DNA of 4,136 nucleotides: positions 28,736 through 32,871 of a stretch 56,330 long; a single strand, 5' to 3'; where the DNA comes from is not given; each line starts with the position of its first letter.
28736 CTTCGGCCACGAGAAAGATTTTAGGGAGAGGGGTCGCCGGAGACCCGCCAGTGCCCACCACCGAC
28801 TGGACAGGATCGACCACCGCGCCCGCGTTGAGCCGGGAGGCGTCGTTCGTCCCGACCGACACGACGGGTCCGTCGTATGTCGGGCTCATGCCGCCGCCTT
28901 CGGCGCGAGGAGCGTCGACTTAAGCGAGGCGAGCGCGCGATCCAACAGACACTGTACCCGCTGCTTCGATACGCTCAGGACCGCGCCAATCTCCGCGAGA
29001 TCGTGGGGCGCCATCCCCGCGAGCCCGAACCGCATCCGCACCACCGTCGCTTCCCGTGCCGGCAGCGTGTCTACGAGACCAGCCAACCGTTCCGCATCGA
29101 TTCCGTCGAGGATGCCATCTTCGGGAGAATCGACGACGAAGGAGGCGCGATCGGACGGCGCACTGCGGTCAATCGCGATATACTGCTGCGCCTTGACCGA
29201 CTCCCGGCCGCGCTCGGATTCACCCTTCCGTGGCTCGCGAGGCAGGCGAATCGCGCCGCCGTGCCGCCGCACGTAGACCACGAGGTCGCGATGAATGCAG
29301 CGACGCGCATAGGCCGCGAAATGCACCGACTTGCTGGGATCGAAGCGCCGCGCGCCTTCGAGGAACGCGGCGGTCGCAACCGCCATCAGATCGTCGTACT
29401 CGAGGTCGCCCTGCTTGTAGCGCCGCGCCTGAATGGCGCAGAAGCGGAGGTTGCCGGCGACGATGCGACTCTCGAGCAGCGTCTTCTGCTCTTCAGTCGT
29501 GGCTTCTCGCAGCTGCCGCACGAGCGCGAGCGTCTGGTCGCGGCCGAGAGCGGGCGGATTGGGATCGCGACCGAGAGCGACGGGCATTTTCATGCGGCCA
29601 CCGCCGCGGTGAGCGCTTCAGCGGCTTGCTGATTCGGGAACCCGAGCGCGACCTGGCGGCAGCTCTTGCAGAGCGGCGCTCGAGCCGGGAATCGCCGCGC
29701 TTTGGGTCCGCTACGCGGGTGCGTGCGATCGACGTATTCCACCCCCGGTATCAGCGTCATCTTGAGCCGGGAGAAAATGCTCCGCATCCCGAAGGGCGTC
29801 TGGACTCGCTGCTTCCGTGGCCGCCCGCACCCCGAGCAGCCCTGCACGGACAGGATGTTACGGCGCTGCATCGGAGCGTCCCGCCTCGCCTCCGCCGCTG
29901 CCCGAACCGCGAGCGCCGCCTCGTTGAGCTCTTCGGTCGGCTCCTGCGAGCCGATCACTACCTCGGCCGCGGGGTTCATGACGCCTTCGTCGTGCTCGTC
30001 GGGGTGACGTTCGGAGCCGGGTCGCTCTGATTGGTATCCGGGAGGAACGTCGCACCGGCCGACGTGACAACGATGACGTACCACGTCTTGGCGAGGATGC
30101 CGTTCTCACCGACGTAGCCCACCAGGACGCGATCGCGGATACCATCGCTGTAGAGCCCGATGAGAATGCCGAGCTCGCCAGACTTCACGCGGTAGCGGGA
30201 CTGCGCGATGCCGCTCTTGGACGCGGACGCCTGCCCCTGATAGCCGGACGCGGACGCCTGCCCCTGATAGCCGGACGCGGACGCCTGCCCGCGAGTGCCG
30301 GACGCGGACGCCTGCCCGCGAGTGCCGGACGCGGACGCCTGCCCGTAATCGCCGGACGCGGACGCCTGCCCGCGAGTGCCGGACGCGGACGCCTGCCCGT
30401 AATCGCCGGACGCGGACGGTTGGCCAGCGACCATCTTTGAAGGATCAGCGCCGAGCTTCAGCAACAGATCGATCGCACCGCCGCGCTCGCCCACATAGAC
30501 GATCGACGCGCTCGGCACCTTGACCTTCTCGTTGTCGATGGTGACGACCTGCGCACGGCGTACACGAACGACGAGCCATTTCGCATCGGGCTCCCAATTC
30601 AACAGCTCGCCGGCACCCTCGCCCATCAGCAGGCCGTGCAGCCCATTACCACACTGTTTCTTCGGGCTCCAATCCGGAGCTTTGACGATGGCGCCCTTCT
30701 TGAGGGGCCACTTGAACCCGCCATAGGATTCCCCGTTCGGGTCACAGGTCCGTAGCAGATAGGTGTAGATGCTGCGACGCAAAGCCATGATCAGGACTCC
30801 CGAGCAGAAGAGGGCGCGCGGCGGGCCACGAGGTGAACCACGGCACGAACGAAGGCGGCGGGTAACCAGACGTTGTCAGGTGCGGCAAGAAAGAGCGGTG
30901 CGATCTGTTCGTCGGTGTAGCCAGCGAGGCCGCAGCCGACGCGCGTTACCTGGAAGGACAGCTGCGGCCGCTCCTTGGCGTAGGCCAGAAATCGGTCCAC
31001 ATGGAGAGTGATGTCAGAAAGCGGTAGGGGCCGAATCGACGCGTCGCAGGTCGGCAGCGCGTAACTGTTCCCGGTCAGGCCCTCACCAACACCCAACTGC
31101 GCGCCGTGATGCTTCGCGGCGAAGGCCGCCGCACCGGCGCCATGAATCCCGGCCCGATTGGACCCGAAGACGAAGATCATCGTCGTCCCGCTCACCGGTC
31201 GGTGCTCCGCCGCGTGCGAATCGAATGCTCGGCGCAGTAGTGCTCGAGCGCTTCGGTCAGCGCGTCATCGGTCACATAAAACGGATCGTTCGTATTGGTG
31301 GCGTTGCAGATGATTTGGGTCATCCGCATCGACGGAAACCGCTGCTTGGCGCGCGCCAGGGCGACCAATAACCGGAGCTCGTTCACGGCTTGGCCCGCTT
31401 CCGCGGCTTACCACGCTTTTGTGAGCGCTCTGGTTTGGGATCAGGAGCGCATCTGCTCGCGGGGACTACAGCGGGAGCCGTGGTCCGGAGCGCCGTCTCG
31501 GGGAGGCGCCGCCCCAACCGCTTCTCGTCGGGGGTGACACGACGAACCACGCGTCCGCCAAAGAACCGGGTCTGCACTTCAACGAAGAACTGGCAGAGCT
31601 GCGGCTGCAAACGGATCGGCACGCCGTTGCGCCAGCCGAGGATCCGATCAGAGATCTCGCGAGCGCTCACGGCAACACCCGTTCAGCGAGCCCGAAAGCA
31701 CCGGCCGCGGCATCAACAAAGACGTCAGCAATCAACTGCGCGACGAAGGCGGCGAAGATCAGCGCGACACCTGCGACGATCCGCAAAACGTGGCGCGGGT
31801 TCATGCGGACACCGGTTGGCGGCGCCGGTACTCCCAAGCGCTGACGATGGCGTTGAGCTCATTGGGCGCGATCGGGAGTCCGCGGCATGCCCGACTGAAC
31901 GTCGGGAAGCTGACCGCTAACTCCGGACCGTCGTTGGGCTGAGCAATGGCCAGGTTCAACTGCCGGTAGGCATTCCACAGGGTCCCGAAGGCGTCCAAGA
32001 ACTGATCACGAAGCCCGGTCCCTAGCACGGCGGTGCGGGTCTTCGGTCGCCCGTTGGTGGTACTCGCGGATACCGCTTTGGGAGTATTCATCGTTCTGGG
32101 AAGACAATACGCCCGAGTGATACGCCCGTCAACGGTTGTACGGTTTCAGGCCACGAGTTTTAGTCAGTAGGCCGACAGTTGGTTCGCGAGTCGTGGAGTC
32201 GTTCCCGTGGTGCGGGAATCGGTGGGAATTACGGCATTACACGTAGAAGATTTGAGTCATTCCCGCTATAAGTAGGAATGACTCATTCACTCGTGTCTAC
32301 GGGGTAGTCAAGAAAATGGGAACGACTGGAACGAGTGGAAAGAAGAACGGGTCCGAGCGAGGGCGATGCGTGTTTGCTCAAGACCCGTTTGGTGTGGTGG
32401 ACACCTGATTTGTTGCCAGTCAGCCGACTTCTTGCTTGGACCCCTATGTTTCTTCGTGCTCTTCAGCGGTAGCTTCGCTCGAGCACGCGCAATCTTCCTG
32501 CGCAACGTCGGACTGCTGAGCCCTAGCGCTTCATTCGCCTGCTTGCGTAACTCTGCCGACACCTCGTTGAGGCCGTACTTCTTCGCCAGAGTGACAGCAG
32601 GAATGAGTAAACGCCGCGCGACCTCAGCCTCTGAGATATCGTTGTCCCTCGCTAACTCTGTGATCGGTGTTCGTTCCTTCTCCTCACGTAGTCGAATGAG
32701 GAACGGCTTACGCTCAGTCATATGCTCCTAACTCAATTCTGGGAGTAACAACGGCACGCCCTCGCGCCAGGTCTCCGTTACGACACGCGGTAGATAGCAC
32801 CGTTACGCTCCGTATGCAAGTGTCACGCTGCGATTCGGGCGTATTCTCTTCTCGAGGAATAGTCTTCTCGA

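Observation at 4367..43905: Recurrent 14-15 nt motif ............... upstream of nearly every operon: candidate phage-specific promoter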

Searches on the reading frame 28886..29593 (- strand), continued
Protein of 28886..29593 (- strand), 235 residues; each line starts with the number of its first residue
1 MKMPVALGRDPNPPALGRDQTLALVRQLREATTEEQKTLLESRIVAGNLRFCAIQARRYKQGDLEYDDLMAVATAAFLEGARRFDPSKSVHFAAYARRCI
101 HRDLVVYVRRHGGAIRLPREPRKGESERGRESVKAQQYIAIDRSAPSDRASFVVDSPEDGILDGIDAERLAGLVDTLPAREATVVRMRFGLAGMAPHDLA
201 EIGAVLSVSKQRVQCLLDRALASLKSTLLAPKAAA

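Call 60: list_cluster_members(proteins=[P0005, P0015, P0016, P0017, P0020, P0004])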
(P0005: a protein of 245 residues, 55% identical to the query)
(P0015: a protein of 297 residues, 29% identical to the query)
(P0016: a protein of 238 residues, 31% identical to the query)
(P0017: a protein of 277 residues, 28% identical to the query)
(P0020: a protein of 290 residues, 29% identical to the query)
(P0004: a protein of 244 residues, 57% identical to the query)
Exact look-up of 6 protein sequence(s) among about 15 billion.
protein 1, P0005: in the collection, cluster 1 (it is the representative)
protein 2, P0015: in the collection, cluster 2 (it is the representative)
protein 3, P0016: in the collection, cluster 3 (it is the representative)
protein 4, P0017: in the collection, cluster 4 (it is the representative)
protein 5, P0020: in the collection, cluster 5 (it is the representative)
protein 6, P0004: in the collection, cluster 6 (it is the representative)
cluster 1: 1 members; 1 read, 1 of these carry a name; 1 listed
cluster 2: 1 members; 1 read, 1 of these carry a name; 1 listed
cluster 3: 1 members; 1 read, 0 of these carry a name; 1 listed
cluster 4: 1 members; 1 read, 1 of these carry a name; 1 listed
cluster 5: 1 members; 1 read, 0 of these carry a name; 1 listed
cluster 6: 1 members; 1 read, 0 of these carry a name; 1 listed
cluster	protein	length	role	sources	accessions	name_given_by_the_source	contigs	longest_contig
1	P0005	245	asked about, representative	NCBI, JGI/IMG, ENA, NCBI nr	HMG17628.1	MAG TPA: sigma-70 family RNA polymerase sigma factor [Gemmatimonadales bacterium] | sigma-70 family RNA polymerase sigma factor [Gemmatimonadales bacterium]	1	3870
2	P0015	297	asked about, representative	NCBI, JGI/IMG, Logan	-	RNA polymerase primary sigma factor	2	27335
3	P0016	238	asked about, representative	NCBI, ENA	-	-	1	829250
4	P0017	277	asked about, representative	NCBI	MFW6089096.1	MAG: sigma-70 family RNA polymerase sigma factor [Gemmatimonadota bacterium]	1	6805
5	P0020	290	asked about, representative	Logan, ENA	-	-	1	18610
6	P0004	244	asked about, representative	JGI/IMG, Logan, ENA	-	-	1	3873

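Call 64: find_encoding_contigs(protein=P0010, flank=6000, max_places=1)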
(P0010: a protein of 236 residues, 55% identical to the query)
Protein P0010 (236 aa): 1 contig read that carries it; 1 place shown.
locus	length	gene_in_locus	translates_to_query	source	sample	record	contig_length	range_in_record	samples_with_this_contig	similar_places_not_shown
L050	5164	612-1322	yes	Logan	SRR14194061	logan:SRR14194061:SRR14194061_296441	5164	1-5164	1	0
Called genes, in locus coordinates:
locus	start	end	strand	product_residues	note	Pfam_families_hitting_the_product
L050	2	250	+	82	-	?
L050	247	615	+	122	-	-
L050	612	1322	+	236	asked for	PF04542:Sigma70_r2, PF04545:Sigma70_r4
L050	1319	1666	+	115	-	-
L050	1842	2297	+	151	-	-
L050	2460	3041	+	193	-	-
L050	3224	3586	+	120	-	-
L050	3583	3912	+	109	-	-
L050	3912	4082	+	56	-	-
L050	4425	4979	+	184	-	PF06941:NT5C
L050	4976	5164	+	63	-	?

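Call 65: find_encoding_contigs(protein=P0004, flank=6000, max_places=1)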
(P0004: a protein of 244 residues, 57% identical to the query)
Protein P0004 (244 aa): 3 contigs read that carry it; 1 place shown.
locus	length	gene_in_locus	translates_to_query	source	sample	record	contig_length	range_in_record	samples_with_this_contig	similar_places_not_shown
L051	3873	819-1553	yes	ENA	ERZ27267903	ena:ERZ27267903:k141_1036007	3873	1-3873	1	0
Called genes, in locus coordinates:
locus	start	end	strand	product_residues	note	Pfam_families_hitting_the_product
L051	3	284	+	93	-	?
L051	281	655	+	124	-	-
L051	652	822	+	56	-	-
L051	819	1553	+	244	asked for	PF04542:Sigma70_r2, PF04545:Sigma70_r4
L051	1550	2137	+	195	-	-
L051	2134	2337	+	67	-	-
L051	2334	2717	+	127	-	-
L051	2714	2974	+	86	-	-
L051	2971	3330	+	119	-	-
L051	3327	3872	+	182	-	?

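Call 66: find_encoding_contigs(protein=P0008, flank=6000, max_places=1)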
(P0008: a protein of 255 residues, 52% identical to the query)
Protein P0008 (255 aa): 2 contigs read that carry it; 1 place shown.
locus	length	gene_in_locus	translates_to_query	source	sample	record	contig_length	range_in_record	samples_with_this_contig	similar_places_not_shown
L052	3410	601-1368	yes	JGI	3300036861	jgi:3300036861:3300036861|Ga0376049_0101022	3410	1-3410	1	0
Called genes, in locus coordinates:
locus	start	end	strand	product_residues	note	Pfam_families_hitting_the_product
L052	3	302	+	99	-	?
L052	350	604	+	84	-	-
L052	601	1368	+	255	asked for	PF04542:Sigma70_r2, PF04545:Sigma70_r4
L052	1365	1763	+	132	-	-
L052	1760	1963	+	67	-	-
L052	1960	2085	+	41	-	-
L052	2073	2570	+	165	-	-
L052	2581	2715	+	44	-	-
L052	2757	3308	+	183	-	-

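Call 73: predict_structure(alignment_id=A1)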
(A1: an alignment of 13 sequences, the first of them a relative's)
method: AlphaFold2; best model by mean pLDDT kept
length: 235 residues; sequences in the alignment: 13
mean_pLDDT: 73.2   pTM: 0.48
mean pLDDT of the five models: 73.2, 72.6, 71.1, 69.5, 67.8
residues with pLDDT >= 90: 62; 70-90: 91; 50-70: 30; < 50: 52
segments of 3 or more residues with pLDDT < 50: 1-9, 114-118, 133-164
pLDDT, mean of each block of 10 residues (from residue 1): 46 76 94 93 91 90 87 94 91 92 88 51 56 41 32 37 55 82 83 73 80 84 78 51
secondary structure, 60 per line:
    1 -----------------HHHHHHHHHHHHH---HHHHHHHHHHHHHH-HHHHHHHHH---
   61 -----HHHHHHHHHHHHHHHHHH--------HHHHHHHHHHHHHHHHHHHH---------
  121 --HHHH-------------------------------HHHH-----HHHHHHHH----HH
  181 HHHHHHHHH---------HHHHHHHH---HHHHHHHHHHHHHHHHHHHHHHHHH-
elements in order: H18-30 H34-47 H49-57 H66-83 H92-111 H123-126 H158-161 H167-174 H179-189 H199-206 H210-234

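Call 80: search_protein_families(library=pfam, proteins=[L007:8552-8902:+, L007:5100-5573:-, L007:12746-13180:+, L009:7372-7839:+], max_evalue=0.01)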
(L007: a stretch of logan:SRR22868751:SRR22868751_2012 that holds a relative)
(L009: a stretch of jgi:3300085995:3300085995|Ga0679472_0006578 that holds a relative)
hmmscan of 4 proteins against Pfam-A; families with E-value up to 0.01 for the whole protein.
L007:8552-8902:+ (116 aa): 1 family
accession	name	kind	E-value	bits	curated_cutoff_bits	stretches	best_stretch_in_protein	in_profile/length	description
PF01844.29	HNH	-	0.00069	20.2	21.4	1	50-86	1-41/47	HNH endonuclease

L007:5100-5573:- (157 aa): 0 families

L007:12746-13180:+ (144 aa): 1 family
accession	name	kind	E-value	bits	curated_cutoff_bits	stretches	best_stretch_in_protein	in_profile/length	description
PF13539.11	Peptidase_M15_4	-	0.0063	17.5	25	0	57-141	9-69/70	D-alanyl-D-alanine carboxypeptidase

L009:7372-7839:+ (155 aa): 0 families

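Call 82: find_encoding_contigs(protein=P0015, flank=10000, max_places=2)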
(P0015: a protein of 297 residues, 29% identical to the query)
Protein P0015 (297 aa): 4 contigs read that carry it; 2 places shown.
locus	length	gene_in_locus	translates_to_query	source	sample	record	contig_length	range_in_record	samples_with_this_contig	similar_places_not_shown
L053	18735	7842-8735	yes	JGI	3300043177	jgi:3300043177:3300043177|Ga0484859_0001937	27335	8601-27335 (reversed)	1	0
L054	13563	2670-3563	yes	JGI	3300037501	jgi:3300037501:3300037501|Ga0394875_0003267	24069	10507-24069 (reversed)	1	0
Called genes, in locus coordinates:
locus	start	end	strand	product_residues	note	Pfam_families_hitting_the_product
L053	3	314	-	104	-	?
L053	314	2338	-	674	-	PF03169:OPT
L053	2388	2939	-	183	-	PF13521:AAA_28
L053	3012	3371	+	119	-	-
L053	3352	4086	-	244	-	-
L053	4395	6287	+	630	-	PF00012:HSP70, PF06723:MreB_Mbl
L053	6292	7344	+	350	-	PF00226:DnaJ, PF01556:DnaJ_C, PF00684:DnaJ_CXXCXGXG (weak)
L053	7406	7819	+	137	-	PF00376:MerR, PF13411:MerR_1, PF13591:MerR_2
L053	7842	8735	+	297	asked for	PF00140:Sigma70_r1_2, PF04542:Sigma70_r2, PF04539:Sigma70_r3, PF04545:Sigma70_r4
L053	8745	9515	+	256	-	PF01695:IstB_IS21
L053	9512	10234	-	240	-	PF07238:PilZ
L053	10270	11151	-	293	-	-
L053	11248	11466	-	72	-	PF12732:YtxH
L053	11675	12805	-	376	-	PF00144:Beta-lactamase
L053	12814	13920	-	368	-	PF04406:TP6A_N, PF20768:Topo_VI_alpha (weak), PF21180:TOP6A-Spo11_Toprim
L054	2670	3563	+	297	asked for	PF00140:Sigma70_r1_2, PF04542:Sigma70_r2, PF04539:Sigma70_r3, PF04545:Sigma70_r4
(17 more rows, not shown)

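Call 83: find_encoding_contigs(protein=P0016, flank=10000, max_places=1)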
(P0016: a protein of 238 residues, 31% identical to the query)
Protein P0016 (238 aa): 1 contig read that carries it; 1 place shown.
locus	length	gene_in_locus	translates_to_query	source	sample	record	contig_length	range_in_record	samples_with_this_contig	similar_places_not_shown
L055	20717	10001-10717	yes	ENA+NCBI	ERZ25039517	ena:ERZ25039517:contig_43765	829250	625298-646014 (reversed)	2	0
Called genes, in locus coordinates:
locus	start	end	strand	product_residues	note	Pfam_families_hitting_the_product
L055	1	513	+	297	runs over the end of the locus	PF12146:Hydrolase_4, PF00561:Abhydrolase_1, PF12697:Abhydrolase_6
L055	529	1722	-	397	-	PF00232:Glyco_hydro_1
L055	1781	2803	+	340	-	PF00005:ABC_tran, PF13304:AAA_21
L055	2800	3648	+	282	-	PF01061:ABC2_membrane, PF12698:ABC2_membrane_3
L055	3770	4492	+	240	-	PF01061:ABC2_membrane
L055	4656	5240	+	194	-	PF01656:CbiA, PF09140:MipZ (faint), PF10609:ParA (faint), PF13614:AAA_31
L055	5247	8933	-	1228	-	PF13185:GAF_2 (weak), PF01590:GAF, PF13185:GAF_2, PF13492:GAF_3 (weak), PF07228:SpoIIE, PF13581:HATPase_c_2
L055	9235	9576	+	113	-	PF01740:STAS, PF13466:STAS_2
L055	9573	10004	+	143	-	PF13581:HATPase_c_2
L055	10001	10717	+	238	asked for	PF04542:Sigma70_r2, PF04539:Sigma70_r3, PF04545:Sigma70_r4, PF08281:Sigma70_r4_2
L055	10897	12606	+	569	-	PF00324:AA_permease, PF13520:AA_permease_2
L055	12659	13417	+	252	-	PF00106:adh_short, PF08659:KR, PF01370:Epimerase (faint), PF13561:adh_short_C2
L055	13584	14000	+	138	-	-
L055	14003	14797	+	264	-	PF00106:adh_short, PF08659:KR, PF23441:SDR, PF13561:adh_short_C2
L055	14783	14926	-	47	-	-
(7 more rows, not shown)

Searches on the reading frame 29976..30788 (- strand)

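Call 29: search_protein_families(library=pfam, proteins=[window:29976-30788:-], max_evalue=0.01)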
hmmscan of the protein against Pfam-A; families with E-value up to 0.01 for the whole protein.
window:29976-30788:- (270 aa): 2 families
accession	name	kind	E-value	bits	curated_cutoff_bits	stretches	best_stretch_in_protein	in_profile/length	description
PF24703.2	DUF7666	-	2.9e-05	24.9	27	1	12-100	4-85/95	Domain of unknown function (DUF7666)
PF01391.23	Collagen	-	0.00018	21.6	27.2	1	128-185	1-58/60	Collagen triple helix repeat (20 copies)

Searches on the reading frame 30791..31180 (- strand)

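Call 78: search_protein_families(library=phrogs, proteins=[window:30791-31180:-], max_evalue=0.001)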
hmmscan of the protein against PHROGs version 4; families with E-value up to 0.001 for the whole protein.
window:30791-31180:- (129 aa): 1 family
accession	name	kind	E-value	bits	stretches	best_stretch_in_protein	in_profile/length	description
phrog_2072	-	unknown function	5.1e-44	150.6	1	1-113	20-132/143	-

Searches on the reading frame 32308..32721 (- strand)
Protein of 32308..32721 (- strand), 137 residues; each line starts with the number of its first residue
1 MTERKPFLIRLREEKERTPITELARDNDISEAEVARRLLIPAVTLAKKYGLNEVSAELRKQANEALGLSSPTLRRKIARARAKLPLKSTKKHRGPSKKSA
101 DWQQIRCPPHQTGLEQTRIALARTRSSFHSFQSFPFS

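Call 29: search_protein_families(library=pfam, proteins=[window:32308-32721:-], max_evalue=0.01)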
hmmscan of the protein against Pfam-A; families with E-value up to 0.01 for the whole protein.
window:32308-32721:- (137 aa): 3 families
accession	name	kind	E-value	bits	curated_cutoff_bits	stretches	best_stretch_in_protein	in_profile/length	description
PF08281.18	Sigma70_r4_2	-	0.00042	20.3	25.7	0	64-84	34-54/54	Sigma-70, region 4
PF13404.12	HTH_AsnC-type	-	0.0029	17.8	27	0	16-38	16-38/42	AsnC-type helix-turn-helix domain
PF02954.25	HTH_8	-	0.0067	16.6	22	0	59-79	21-41/42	Bacterial regulatory protein, Fis family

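Call 36: search_protein_families(library=ncbifam, proteins=[window:32308-32721:-], max_evalue=0.01)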
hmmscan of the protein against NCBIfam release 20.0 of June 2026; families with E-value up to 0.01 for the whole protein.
window:32308-32721:- (137 aa): 0 families

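Call 57: find_related_loci(query=A3, collection=genome_contigs, flank=10000)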
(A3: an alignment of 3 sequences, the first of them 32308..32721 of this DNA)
Query A3 (137 aa) in genome_contigs; peptide patterns used: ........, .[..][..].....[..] (x = any residue, [..] = any of these).
162 stretches matched a pattern, but none encodes a relative of the query by tblastn (E <= 1e-3).

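Call 78: search_protein_families(library=phrogs, proteins=[window:32308-32721:-], max_evalue=0.001)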
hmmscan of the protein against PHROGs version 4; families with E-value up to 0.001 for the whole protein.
window:32308-32721:- (137 aa): 0 families
